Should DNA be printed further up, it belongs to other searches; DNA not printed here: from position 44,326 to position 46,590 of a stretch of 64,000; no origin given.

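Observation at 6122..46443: Three large uncharacterised proteins sharing a TagF/KpsS-like C-terminal motif: candidate nonulosonic acid transferases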

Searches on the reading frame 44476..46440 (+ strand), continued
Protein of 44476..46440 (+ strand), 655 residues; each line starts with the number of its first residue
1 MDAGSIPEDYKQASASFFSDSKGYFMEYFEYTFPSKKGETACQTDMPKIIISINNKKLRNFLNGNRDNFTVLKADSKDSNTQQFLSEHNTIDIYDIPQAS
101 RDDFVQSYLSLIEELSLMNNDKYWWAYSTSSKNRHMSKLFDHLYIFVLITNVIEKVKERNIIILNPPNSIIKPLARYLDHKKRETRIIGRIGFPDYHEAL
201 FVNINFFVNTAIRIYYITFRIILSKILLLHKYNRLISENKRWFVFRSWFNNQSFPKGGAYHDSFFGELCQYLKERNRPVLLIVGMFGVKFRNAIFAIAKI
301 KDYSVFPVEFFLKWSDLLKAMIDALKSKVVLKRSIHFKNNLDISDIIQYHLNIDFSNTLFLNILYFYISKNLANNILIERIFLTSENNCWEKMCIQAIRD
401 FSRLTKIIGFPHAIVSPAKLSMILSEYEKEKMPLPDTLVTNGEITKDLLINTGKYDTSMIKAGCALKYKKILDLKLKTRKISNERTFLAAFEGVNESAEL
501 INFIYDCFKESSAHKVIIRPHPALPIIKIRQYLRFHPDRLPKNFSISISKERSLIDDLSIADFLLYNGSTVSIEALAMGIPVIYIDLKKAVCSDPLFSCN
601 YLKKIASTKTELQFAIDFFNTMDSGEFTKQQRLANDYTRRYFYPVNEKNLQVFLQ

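Call 81: search_protein_families(library=ncbifam, alignment_id=A2, max_evalue=0.001)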
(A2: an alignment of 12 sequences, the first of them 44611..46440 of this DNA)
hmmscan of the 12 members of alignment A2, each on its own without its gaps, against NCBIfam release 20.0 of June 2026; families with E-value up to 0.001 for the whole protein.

A. member 1, window:44611-46440:+ (610 aa): 3 families
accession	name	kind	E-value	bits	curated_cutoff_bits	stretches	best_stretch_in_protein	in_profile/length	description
TIGR04326.1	O_ant_LIC13510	subfamily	1.7e-11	43.2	250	1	333-539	336-543/602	TIGR04326 family surface carbohydrate biosynthesis protein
TIGR04396.2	surf_polysacc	subfamily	1.8e-06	27.4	125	1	453-587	208-334/427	surface carbohydrate biosynthesis protein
NF046086.1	BFO_1060_trans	domain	4.7e-05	22.7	200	1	445-578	196-326/365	BFO_1060 family glycosyltransferase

B. families by the number of members that match (of 12 scanned): 4 families
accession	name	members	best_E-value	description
TIGR04326.1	O_ant_LIC13510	12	3e-20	TIGR04326 family surface carbohydrate biosynthesis protein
TIGR04396.2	surf_polysacc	7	2e-09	surface carbohydrate biosynthesis protein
NF046086.1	BFO_1060_trans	5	4.9e-09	BFO_1060 family glycosyltransferase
TIGR04331.1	o_ant_LIC12162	1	0.00015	LIC12162 family transferase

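Call 95: search_solved_structures(query=A9, max_evalue=10, show_alignments=3)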
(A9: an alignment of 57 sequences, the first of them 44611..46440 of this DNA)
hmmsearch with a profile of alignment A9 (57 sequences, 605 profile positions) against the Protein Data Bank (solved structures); distinct sequences matched with E-value up to 10: 3.
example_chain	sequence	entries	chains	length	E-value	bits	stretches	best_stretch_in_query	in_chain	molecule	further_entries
5djs_A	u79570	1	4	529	0.046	15.3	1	510-534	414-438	Tetratricopeptide TPR_2 repeat protein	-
5ze7_B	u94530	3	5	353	1.1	10.7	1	520-580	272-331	UDP-glucose:tetrahydrobiopterin glucosyltransferase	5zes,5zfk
5zer_A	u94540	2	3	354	1.1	10.7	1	520-580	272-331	UDP-glucose:tetrahydrobiopterin glucosyltransferase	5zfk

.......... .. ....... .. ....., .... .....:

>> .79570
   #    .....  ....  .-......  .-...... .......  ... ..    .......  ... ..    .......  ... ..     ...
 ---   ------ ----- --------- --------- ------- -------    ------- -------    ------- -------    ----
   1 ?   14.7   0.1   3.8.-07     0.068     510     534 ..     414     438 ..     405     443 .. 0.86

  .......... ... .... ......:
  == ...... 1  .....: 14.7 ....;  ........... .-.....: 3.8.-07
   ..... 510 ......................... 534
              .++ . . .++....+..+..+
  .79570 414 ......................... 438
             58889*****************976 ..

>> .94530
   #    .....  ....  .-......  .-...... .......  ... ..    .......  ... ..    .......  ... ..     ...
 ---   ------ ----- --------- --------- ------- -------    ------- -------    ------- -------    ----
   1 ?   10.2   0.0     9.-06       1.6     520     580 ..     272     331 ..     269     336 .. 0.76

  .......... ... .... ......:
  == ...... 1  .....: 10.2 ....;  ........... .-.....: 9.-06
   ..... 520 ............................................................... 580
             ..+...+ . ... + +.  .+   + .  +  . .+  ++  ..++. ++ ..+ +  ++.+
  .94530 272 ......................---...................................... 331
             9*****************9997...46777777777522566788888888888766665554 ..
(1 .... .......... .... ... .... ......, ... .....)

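Call 103: search_protein_families(library=pfam, proteins=[L005:8511-9986:+, L008:3049-4347:+, L016:9352-9870:+, L017:6848-8323:+, L025:7695-9182:+, L025:9193-9807:+, L041:2386-3864:+], max_evalue=0.001)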
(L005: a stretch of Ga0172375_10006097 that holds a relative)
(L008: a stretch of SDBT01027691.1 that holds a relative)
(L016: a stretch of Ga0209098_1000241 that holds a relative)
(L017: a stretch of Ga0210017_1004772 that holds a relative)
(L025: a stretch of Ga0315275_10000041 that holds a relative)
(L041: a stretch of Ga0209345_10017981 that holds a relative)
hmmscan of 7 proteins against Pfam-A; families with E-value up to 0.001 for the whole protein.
L005:8511-9986:+ (492 aa): 2 families
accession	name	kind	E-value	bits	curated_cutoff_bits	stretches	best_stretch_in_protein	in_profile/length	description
PF01943.22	Polysacc_synt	-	1.7e-19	70.7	28.2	1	9-275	3-268/274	Polysaccharide biosynthesis protein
PF13440.11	Polysacc_synt_3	-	2.5e-16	60.2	23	1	31-331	1-293/293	Polysaccharide biosynthesis protein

L008:3049-4347:+ (433 aa): 2 families
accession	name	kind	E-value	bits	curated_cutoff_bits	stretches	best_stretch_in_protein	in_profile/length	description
PF01943.22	Polysacc_synt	-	1.1e-21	77.9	28.2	1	17-286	2-270/274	Polysaccharide biosynthesis protein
PF13440.11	Polysacc_synt_3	-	9.8e-12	45.1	23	1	40-271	1-224/293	Polysaccharide biosynthesis protein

L016:9352-9870:+ (173 aa): 3 families
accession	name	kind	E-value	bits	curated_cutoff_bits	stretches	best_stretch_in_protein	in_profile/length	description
PF00132.30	Hexapep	-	9.7e-13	47.7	27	1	119-153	2-36/36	Bacterial transferase hexapeptide (six repeats)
PF14602.12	Hexapep_2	-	8.5e-08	32.2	27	1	118-153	1-34/34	Hexapeptide repeat of succinyl-transferase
PF21711.3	DCTN5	-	8.7e-05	22.7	40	1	61-154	35-124/182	Dynactin subunit 5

L017:6848-8323:+ (492 aa): 2 families
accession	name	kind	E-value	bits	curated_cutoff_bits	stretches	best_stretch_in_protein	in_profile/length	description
PF01943.22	Polysacc_synt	-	1.7e-18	67.5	28.2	1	7-281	2-274/274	Polysaccharide biosynthesis protein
PF13440.11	Polysacc_synt_3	-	2.9e-10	40.3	23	1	30-323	1-285/293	Polysaccharide biosynthesis protein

L025:7695-9182:+ (496 aa): 2 families
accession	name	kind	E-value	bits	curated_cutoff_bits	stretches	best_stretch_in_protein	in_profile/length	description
PF01943.22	Polysacc_synt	-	4.6e-16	59.5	28.2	1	7-268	2-261/274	Polysaccharide biosynthesis protein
PF13440.11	Polysacc_synt_3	-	1.9e-09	37.7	23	1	34-274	5-238/293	Polysaccharide biosynthesis protein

L025:9193-9807:+ (205 aa): 3 families
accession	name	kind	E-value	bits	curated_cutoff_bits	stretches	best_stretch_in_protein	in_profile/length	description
PF00132.30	Hexapep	-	7.3e-18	63.9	27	1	148-182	2-36/36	Bacterial transferase hexapeptide (six repeats)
PF14602.12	Hexapep_2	-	4.5e-09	36.3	27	1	148-182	2-34/34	Hexapeptide repeat of succinyl-transferase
PF25084.1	LbH_EIF2B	-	0.00061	20.2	54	0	86-179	20-104/105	EIF2B subunit epsilon LbH domain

L041:2386-3864:+ (493 aa): 2 families
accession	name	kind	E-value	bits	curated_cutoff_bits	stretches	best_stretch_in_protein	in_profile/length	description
PF13440.11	Polysacc_synt_3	-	3.5e-16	59.8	23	1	31-327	1-288/293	Polysaccharide biosynthesis protein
PF01943.22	Polysacc_synt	-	3.8e-13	49.9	28.2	1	9-271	3-262/274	Polysaccharide biosynthesis protein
